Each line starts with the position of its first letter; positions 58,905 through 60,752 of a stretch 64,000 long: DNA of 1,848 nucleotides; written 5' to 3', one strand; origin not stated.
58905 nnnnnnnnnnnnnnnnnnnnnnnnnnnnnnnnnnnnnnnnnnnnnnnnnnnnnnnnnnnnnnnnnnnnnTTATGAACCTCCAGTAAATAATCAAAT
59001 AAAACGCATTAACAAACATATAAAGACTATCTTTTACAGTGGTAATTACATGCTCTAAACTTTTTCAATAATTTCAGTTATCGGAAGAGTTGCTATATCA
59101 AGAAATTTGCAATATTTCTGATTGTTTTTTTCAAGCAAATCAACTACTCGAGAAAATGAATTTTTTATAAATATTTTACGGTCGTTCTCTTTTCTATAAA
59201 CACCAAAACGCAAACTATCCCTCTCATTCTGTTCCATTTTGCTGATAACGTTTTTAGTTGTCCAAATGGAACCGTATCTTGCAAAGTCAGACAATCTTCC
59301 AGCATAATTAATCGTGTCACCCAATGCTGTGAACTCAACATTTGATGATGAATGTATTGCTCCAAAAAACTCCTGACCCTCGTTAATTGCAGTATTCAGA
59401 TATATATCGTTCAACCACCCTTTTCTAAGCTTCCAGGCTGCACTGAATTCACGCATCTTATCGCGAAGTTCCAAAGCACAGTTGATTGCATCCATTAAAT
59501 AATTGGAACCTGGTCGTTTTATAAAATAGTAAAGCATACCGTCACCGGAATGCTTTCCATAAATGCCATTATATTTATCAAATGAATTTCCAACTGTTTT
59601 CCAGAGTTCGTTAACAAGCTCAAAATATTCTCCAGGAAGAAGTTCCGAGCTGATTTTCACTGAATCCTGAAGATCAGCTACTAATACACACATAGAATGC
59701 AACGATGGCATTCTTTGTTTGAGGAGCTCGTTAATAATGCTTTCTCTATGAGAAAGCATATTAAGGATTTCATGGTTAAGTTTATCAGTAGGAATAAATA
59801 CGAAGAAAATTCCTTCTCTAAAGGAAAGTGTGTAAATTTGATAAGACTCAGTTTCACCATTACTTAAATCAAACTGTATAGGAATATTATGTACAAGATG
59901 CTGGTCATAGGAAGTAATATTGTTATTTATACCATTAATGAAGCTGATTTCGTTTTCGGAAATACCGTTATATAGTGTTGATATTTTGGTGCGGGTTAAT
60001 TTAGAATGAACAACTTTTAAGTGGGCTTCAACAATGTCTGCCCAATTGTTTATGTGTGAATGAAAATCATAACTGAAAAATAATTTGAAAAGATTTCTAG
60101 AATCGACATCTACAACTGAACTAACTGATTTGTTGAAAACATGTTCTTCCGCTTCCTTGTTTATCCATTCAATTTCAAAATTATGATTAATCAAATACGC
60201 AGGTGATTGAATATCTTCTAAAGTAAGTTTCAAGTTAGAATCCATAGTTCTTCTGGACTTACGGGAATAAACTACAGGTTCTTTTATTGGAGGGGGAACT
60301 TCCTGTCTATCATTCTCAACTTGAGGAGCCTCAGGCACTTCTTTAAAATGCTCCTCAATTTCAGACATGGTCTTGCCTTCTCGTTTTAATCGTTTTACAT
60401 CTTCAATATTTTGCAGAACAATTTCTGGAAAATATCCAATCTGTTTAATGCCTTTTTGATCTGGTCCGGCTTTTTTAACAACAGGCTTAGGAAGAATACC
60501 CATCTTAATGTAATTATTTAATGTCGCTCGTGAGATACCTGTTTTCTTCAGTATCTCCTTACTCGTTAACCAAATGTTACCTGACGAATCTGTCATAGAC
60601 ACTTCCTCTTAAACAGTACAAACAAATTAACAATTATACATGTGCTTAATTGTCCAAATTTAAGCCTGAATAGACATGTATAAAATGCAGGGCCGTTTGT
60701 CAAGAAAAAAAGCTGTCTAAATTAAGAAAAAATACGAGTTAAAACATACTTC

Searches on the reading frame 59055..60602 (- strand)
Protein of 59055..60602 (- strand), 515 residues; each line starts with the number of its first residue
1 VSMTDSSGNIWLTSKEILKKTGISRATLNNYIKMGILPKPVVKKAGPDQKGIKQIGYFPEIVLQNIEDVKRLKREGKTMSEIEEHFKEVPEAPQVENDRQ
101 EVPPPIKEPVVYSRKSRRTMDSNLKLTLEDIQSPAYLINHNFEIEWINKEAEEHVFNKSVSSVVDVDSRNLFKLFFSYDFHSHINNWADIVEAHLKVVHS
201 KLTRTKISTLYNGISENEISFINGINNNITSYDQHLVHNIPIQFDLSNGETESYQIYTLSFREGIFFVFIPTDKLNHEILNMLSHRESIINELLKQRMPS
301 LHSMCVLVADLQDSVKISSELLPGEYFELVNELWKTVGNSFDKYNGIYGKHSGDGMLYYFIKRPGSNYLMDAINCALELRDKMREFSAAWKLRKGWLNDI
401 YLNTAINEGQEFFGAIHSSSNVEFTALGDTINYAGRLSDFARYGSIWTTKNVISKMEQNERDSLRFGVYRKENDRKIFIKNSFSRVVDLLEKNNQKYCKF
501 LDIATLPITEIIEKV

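Call 36: search_protein_families(library=ncbifam, proteins=[window:59055-60602:-], max_evalue=0.00001)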
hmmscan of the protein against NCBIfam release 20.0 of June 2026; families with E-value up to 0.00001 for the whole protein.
window:59055-60602:- (515 aa): 0 families

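Call 61: search_protein_families(library=pfam, proteins=[window:59055-60602:-], max_evalue=0.001)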
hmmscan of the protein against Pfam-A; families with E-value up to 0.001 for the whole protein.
window:59055-60602:- (515 aa): 2 families
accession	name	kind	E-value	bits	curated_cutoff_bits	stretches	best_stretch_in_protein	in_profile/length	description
PF00211.25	Guanylate_cyc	-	6.1e-06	26.4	21.9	1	300-457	5-156/183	Adenylate and Guanylate cyclase catalytic domain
PF13411.12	MerR_1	-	0.00071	20.1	21.6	0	13-87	2-67/69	MerR HTH family regulatory protein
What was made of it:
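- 59055..60602 (-): Downstream neighbour: MerR-type HTH plus class III nucleotide cyclase; conserved downstream in a sub-clade, separated by 304 nt. Pfam Guanylate_cyc and MerR_1 (call 61).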
